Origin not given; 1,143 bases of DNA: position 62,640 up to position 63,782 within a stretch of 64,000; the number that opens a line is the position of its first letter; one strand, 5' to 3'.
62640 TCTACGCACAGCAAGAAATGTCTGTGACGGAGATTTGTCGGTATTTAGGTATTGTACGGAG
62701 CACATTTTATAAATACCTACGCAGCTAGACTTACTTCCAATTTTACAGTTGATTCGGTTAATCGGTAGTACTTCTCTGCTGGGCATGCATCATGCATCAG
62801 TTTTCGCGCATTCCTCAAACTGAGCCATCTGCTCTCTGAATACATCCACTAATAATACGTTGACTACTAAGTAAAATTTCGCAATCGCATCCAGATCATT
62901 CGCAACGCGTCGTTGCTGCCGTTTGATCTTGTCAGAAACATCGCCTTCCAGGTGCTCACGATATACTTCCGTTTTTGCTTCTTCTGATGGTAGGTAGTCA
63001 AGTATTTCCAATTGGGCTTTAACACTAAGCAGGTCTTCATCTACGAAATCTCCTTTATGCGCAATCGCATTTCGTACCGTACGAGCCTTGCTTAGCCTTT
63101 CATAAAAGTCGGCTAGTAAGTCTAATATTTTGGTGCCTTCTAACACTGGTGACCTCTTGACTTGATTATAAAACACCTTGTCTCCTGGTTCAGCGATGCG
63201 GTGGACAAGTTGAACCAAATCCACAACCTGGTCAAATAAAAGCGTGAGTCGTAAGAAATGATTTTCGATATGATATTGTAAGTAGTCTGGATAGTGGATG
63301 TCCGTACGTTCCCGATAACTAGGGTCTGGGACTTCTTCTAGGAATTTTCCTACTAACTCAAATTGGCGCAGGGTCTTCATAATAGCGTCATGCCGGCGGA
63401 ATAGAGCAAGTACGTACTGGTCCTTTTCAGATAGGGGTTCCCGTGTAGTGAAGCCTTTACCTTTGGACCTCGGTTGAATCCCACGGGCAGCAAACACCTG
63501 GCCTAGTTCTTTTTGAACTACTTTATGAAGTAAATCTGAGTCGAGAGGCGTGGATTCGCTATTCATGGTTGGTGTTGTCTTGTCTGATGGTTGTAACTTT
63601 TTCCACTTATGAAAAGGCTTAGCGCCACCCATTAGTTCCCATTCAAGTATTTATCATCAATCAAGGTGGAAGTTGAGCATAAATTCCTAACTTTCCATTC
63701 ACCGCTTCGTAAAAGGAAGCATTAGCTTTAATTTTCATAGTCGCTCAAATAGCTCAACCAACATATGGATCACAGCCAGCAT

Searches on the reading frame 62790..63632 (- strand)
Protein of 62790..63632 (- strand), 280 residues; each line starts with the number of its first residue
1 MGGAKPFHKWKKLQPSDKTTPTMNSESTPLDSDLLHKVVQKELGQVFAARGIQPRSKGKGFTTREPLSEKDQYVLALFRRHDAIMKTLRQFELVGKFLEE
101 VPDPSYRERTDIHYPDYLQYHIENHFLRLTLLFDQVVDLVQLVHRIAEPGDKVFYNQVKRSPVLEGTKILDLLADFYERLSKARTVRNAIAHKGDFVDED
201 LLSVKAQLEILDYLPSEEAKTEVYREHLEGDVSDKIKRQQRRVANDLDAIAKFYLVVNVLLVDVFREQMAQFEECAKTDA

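Call 11: search_protein_families(library=pfam, proteins=[window:62790-63632:-], max_evalue=0.001)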
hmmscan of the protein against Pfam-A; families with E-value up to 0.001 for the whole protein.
window:62790-63632:- (280 aa): 1 family
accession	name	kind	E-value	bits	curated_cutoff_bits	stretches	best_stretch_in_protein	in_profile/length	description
PF18730.6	HEPN_Cthe2314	-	1e-07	32.6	27.1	1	95-231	20-154/174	Cthe_2314-like HEPN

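Call 25: find_encoding_contigs(protein=window:62790-63632:-, flank=10000, max_places=3)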
Protein window:62790-63632:- (280 aa): 1 contig read that carries it; 1 place shown.
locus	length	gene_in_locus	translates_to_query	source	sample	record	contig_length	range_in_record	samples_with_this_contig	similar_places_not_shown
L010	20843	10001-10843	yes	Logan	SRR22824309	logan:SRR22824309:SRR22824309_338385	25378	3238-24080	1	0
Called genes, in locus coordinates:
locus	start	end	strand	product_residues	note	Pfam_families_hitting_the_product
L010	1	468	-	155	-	PF04002:RadC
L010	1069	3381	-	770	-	PF05729:NACHT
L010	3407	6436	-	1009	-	PF04313:HSDR_N, PF04851:ResIII, PF18766:SWI2_SNF2, PF22679:T1R_D3-like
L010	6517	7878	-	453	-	PF01420:Methylase_S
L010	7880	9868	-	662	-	PF12161:HsdM_N, PF02384:N6_Mtase, PF01170:UPF0020 (faint), PF07669:Eco57I (faint)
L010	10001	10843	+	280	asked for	PF18730:HEPN_Cthe2314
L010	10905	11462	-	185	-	PF00239:Resolvase, PF02796:HTH_7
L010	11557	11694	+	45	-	-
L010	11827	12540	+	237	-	-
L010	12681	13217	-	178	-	PF07275:ArdA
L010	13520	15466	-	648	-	PF07719:TPR_2 (faint)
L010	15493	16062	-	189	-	-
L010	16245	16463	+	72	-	-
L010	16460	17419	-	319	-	-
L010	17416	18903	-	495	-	PF12696:TraG-D_C (weak)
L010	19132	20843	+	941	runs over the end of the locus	PF08751:TrwC, PF01443:Viral_helicase1 (faint), PF13245:AAA_19, PF13604:AAA_30, PF22232:TraI_hel_assoc_N (faint)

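Call 75: search_protein_families(library=pfam, proteins=[L010:1-597:-], max_evalue=0.001)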
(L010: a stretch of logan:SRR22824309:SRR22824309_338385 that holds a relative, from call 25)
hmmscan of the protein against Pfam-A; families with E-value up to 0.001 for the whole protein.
L010:1-597:- (198 aa): 1 family
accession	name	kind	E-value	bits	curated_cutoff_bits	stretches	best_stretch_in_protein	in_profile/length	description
PF04002.20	RadC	-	2.3e-35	121.6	22.1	1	72-195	2-121/121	RadC-like JAB domain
